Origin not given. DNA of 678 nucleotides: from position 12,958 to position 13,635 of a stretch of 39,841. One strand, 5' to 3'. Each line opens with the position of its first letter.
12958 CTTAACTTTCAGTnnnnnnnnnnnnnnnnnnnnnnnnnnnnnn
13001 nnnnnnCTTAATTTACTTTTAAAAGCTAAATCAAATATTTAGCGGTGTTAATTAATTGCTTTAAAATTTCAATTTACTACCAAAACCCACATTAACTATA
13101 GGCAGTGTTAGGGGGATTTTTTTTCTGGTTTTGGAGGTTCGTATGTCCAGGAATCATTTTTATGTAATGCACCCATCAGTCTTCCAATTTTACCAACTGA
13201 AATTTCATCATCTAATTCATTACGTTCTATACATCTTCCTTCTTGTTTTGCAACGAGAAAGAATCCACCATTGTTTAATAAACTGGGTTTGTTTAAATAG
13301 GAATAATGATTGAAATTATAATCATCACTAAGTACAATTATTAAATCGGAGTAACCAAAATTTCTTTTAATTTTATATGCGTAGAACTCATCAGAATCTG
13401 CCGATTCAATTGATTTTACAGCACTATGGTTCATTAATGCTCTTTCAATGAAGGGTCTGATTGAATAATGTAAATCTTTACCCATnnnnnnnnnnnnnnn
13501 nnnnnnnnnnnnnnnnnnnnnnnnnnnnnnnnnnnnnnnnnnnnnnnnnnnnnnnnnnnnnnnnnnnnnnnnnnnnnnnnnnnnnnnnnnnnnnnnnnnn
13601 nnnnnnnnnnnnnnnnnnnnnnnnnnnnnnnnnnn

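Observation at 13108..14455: Orphan two-gene operon: 2-TM protein ending in a minimal nucleotidyltransferase, coupled to an unassignable 125-aa protein (candidate novel defence / TA-like module)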

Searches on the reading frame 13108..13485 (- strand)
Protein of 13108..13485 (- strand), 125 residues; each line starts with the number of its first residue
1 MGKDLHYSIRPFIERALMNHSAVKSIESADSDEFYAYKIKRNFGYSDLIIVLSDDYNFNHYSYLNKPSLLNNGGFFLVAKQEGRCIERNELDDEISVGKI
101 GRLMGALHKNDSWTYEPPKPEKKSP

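Call 3: search_protein_families(library=pfam, proteins=[window:13108-13485:-], max_evalue=10)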
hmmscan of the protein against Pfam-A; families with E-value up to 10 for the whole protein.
window:13108-13485:- (125 aa): 0 families

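Call 4: search_protein_families(library=padloc, proteins=[window:13108-13485:-], max_evalue=10)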
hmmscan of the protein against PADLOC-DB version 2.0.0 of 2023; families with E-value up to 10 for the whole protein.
window:13108-13485:- (125 aa): 0 families

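Call 5: search_protein_families(library=ncbifam, proteins=[window:13108-13485:-], max_evalue=10)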
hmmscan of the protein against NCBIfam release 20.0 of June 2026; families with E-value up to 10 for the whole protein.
window:13108-13485:- (125 aa): 0 families

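Call 9: find_homologous_proteins(query=window:13108-13485:-, max_evalue=0.01)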
Query window:13108-13485:- (125 aa): 73 proteins with E <= 0.01 among 75 candidates.
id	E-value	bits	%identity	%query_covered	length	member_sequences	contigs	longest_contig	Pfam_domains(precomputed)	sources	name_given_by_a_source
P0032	2.4e-78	278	99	100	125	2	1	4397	-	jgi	jgi:hypothetical protein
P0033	6.6e-61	222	77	98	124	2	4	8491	-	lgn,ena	-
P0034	4.2e-60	219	76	98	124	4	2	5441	-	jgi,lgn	jgi:hypothetical protein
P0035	1.4e-56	208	75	97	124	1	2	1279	-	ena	-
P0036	5.2e-56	206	73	99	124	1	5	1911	-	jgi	jgi:hypothetical protein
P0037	6.7e-54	199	72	99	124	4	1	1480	-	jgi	jgi:hypothetical protein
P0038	1.2e-50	189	68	97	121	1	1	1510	-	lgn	-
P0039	2.8e-49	184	64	98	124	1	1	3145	-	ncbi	-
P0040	2.8e-48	181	61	98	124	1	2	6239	-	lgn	-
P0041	3.3e-48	181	64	98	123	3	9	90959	-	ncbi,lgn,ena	-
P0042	5.9e-48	180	63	98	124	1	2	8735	-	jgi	-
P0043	7.8e-47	176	64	98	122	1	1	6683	-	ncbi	-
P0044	3.0e-46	175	65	94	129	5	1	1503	-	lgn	-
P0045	6.7e-45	170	62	94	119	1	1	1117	-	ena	-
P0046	6.9e-45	170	63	98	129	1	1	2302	-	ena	-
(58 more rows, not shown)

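Call 21: search_solved_structures(query=A3, max_evalue=10, show_alignments=2)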
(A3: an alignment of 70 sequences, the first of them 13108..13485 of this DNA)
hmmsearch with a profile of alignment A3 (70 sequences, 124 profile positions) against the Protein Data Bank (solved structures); distinct sequences matched with E-value up to 10: 0.

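Call 22: search_protein_families(library=phrogs, proteins=[window:13108-13485:-], max_evalue=10)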
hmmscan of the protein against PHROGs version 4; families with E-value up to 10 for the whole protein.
window:13108-13485:- (125 aa): 0 families

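Call 32: predict_structure(alignment_id=A3)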
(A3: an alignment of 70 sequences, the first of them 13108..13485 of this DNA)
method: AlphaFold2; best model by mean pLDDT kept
length: 125 residues; sequences in the alignment: 70
mean_pLDDT: 90.1   pTM: 0.82
mean pLDDT of the five models: 90.1, 89.8, 89.3, 89.0, 85.8
residues with pLDDT >= 90: 92; 70-90: 26; 50-70: 5; < 50: 2
segments of 3 or more residues with pLDDT < 50: none
pLDDT, mean of each block of 10 residues (from residue 1): 82 94 95 93 94 91 90 93 91 95 94 89 51
secondary structure, 60 per line:
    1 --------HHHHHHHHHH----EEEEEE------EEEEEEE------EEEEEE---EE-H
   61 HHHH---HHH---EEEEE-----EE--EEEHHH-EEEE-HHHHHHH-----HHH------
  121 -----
elements in order: H9-18 E23-28 E35-41 E48-53 H60-64 E74-78 E88-90 E95-98 H100-106

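Call 35: fold_search(model_id=the predicted structure, library=pdb)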
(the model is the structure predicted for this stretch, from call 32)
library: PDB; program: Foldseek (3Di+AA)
matches with E <= 10: 635; with E <= 0.001: 0
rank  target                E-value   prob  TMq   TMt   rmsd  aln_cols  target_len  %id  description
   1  5cs4_B                3.4e-01  0.33  0.32  0.13   5.8        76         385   16  Crystal structure of domains AC3-AC5 of yeast acetyl-CoA carboxylase (released 2015-10-28)
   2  7xv0_A                3.9e-01  0.08  0.23  0.24  12.7       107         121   12  Crystal structure of RPA70N-BLMp1 fusion (released 2023-06-14)
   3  5haf_B                5.4e-01  0.10  0.25  0.13  11.2        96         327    6  Structure of Salmonella enterica effector protein SseL (released 2016-07-27)
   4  2xlc_A                7.0e-01  0.10  0.19  0.09  15.9        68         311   15  Acetyl xylan esterase from Bacillus pumilus CECT5072 bound to paraoxon (released 2011-05-25)
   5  8em1_B                7.0e-01  0.08  0.23  0.09   7.1        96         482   11  Type IIS Restriction Endonuclease PaqCI, DNA Unbound (released 2023-03-22)
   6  3fvr_F                7.5e-01  0.08  0.19  0.09  15.7        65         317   18  Crystal Structure of Acetyl Xylan Esterase from Bacillus pumilus, monoclinic crystal form I (released 2010-01-05)
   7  8iss_A                8.0e-01  0.41  0.42  0.43   3.3        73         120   11  Cryo-EM structure of wild-type human tRNA Splicing Endonuclease Complex bound to pre-tRNA-ARG at 3.19 A resolution (released 2023-10-18)
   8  2xlb_A                8.5e-01  0.10  0.21  0.09  15.7        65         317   18  Acetyl xylan esterase from Bacillus pumilus without ligands (released 2011-05-25)
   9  3fyt_L                8.5e-01  0.08  0.19  0.09  15.7        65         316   18  Crystal structure of Bacillus pumilus acetyl xylan esterase S181A mutant in complex with beta-D-xylopyranose (released 2010-01-26)
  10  3fvr_I                8.5e-01  0.08  0.19  0.09  15.7        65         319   18  Crystal Structure of Acetyl Xylan Esterase from Bacillus pumilus, monoclinic crystal form I (released 2010-01-05)
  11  3fvr_A                8.5e-01  0.08  0.19  0.09  15.7        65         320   18  Crystal Structure of Acetyl Xylan Esterase from Bacillus pumilus, monoclinic crystal form I (released 2010-01-05)
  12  3fyu_H                8.5e-01  0.08  0.19  0.09  15.5        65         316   18  Crystal structure of acetyl xylan esterase from Bacillus pumilus obtained in presence of D-xylose and sodium acetate (released 2010-01-26)
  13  5haf_A                8.5e-01  0.07  0.26  0.13  13.3       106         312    8  Structure of Salmonella enterica effector protein SseL (released 2016-07-27)
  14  6vvt_D                9.1e-01  0.18  0.23  0.03   8.5        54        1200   17  Crystal structure of a Mycobacterium smegmatis transcription initiation complex with Rifampicin-resistant RNA polymera (released 2020-10-21)
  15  3fyt_I                9.1e-01  0.11  0.21  0.09  13.7        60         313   18  Crystal structure of Bacillus pumilus acetyl xylan esterase S181A mutant in complex with beta-D-xylopyranose (released 2010-01-26)
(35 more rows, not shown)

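Call 60: find_related_loci(query=A6, collection=genome_contigs, flank=6000)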
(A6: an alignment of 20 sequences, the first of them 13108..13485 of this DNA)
Query A6 (125 aa) in genome_contigs; peptide patterns used: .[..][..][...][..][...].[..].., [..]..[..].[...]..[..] (x = any residue, [..] = any of these).
123 stretches matched a pattern; 37 encode a relative of the query (tblastn E <= 1e-3); 36 distinct loci.
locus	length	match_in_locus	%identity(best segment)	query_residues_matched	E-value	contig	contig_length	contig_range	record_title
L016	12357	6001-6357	66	1-119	3e-54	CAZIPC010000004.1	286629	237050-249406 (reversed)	MAG TPA_asm: uncultured Flavobacterium sp. isolate SRP220891_co5_98 genome assembly, contig: NODE_6_length_286629_cov_15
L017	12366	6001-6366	64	1-122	4e-53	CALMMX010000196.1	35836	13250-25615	MAG TPA_asm: uncultured Bacteroidetes bacterium isolate SRR5676433_bin.47_CONCOCT_v1.1_MAG genome assembly, contig: ERZ7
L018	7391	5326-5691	61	1-122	7e-48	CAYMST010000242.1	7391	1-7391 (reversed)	MAG TPA_asm: uncultured Roseivirgaceae bacterium isolate SRP135972_co1_253 genome assembly, contig: NODE_14819_length_73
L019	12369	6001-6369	57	1-123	4e-45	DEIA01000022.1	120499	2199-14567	MAG TPA_asm: Flammeovirgaceae bacterium UBA2786 UBA2786_contig_111, whole genome shotgun sequence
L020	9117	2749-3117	57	1-123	4e-45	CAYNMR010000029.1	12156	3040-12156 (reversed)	MAG TPA_asm: uncultured Vicingus sp. isolate binchicken_co179_110 genome assembly, contig: NODE_9975_length_12156_cov_11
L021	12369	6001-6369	54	1-123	4e-44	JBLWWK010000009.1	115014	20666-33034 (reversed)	MAG: Salibacteraceae bacterium isolate EA14-06 A14maxbin.021RE.5K@9, whole genome shotgun sequence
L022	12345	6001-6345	60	1-115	5e-44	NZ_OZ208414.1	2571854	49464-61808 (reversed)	Tenacibaculum aestuariivivum isolate JDTF-79(T) chromosome NBRC112903, complete sequence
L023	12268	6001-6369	57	1-123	4e-44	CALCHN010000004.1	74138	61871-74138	MAG TPA_asm: uncultured Flavobacteriales bacterium isolate SRR6425777_bin.63_CONCOCT_v1.1_MAG genome assembly, contig: E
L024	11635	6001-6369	57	1-123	1e-43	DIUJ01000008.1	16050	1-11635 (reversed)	MAG TPA_asm: Bacteroidetes bacterium UBA6161 UBA6161_contig_113611, whole genome shotgun sequence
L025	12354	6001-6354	58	1-118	3e-43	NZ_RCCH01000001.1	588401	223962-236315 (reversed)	Lacinutrix venerupis strain DSM 28755 Ga0181026_101, whole genome shotgun sequence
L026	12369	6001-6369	55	1-123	5e-43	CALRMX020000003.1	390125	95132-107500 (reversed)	MAG: Chitinophaga pinensis isolate JJ-DHS118-246-3-m1-bin226 genome assembly, contig: JJ-OR11-01-C16, whole genome shotg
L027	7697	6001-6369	54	1-123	2e-41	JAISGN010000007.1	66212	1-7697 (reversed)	MAG: Bacteroidales bacterium isolate Hm464_bin103 k119_1547720, whole genome shotgun sequence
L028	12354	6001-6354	54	1-119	3e-39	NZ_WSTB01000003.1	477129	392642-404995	Flavobacterium hydrocarbonoxydans strain GA093 3, whole genome shotgun sequence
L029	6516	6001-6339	54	1-113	2e-38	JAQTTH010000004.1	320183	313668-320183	MAG: Paludibacter sp. isolate STB_36 NODE_65_length_320183_cov_9.074809_Sandtown_B, whole genome shotgun sequence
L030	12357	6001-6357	51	1-119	3e-37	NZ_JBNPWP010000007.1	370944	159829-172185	Mucilaginibacter lappiensis strain ANJLi2 Ga0498884_07, whole genome shotgun sequence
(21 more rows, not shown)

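Call 63: search_protein_families(library=pfam, alignment_id=A7, max_evalue=0.01)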
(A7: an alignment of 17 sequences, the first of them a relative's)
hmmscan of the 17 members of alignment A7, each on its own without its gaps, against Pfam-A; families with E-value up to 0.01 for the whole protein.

A. member 1, L034:4784-5692:+ (303 aa): 1 family
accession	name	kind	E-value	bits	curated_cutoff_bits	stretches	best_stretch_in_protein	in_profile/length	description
PF21941.2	SMEK_N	-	9.2e-38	129.7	27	1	13-150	2-136/140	SMEK domain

B. families by the number of members that match (of 17 scanned): 6 families
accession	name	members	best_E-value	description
PF21941.2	SMEK_N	7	9.3e-40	SMEK domain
PF08357.16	SEFIR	3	2.9e-11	SEFIR domain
PF13676.11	TIR_2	3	3.4e-09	TIR domain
PF22610.1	CovS-like_HAMP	1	0.0021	Histidine kinase, HAMP domain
PF10318.15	7TM_GPCR_Srh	1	0.0054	Serpentine type 7TM GPCR chemoreceptor Srh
PF01909.29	NTP_transf_2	1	0.0082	Nucleotidyltransferase domain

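Call 75: fold_search(model_id=the predicted structure, library=viral)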
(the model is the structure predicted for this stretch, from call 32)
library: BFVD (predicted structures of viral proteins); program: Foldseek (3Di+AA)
matches with E <= 10: 821; with E <= 0.001: 0
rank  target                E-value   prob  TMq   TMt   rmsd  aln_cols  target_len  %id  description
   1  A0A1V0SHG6            1.1e-01  0.13  0.19  0.07  13.9        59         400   12  HNH endonuclease [Klosneuvirus KNV1]
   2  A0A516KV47            1.2e-01  0.12  0.25  0.23  10.0       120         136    9  Uncharacterized protein [Microbacterium phage FuzzBuster]
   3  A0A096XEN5            1.3e-01  0.41  0.39  0.38   5.7       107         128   15  Uncharacterized protein [Escherichia phage phi191]
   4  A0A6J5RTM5            1.6e-01  0.16  0.19  0.31  10.9        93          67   15  Uncharacterized protein [uncultured Caudovirales phage]
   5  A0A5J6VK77            2.0e-01  0.18  0.27  0.22   6.6        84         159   15  Uncharacterized protein [Megaviridae environmental sample]
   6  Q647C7                3.9e-01  0.25  0.23  0.33   4.3        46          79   13  Uncharacterized protein [Thermoproteus tenax spherical virus 1]
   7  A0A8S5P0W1            3.9e-01  0.08  0.19  0.10   8.1        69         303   13  RecT protein [Myoviridae sp. ctakU3]
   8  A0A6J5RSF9            4.2e-01  0.66  0.32  0.49   6.0        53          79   21  Uncharacterized protein [uncultured Caudovirales phage]
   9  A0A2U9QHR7            4.2e-01  0.16  0.26  0.19   6.6        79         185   11  DNA-directed RNA polymerase subunit [Sea otter poxvirus]
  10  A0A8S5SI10            4.5e-01  0.25  0.24  0.24   4.3        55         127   18  Uncharacterized protein [Phage sp. ctqZP6]
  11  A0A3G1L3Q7            4.5e-01  0.10  0.21  0.18   9.5        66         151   12  Uncharacterized protein [Synechococcus phage S-CBWM1]
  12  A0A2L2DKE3            4.8e-01  0.23  0.25  0.10   6.7        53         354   21  Uncharacterized protein [Acanthamoeba polyphaga mimivirus]
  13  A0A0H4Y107            4.8e-01  0.15  0.30  0.22   7.5        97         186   10  DNA-directed RNA polymerase [Salmon gill poxvirus]
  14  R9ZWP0                5.1e-01  0.23  0.26  0.27   6.1        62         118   19  Uncharacterized protein [Cellulophaga phage phi17:2]
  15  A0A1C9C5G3            5.4e-01  0.13  0.23  0.17   7.3        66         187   17  Uncharacterized protein [Heterosigma akashiwo virus 01]
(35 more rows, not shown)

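Call 78: search_protein_families(library=pfam, alignment_id=A8, max_evalue=0.00001)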
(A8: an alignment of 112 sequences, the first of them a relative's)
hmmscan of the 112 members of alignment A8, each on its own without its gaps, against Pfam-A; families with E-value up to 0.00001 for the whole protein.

A. member 1, L016:2417-4861:+ (815 aa): 0 families

B. families by the number of members that match (of 112 scanned): 138 families (the first 25 are shown)
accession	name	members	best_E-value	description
PF13620.12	CarboxypepD_reg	3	2.6e-12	Carboxypeptidase regulatory-like domain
PF01964.24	ThiC_Rad_SAM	2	4.1e-186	Radical SAM ThiC family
PF04011.17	LemA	2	2.3e-58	LemA family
PF12698.13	ABC2_membrane_3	2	7e-39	ABC-2 family transporter protein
PF00515.34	TPR_1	2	4.1e-24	Tetratricopeptide repeat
PF14905.12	OMP_b-brl_3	2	4.1e-21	Outer membrane protein beta-barrel family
PF13667.11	ThiC-associated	2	7.9e-21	ThiC-associated domain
PF00561.26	Abhydrolase_1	2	1.6e-19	alpha/beta hydrolase fold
PF07719.23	TPR_2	2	5.9e-17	Tetratricopeptide repeat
PF04264.18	YceI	2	5.1e-11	YceI-like domain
PF00012.26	HSP70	1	2.9e-258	Hsp70 protein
PF01642.28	MM_CoA_mutase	1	5.7e-235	Methylmalonyl-CoA mutase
PF07971.18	Glyco_hydro_92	1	3.9e-178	Glycosyl hydrolase family 92 catalytic domain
PF00476.26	DNA_pol_A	1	1.2e-164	DNA polymerase family A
PF01053.26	Cys_Met_Meta_PP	1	7.5e-131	Cys/Met metabolism PLP-dependent enzyme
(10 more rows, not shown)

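Call 83: search_solved_structures(query=A6, max_evalue=10, show_alignments=2)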
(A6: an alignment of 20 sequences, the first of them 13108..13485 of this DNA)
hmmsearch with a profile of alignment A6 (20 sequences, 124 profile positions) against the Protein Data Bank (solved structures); distinct sequences matched with E-value up to 10: 0.

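Call 87: find_related_loci(query=A6, collection=viral_contigs, flank=6000)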
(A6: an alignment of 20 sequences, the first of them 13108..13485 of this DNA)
Query A6 (125 aa) in viral_contigs; peptide patterns used: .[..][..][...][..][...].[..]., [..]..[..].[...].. (x = any residue, [..] = any of these).
72 stretches matched a pattern, but none encodes a relative of the query by tblastn (E <= 1e-3).
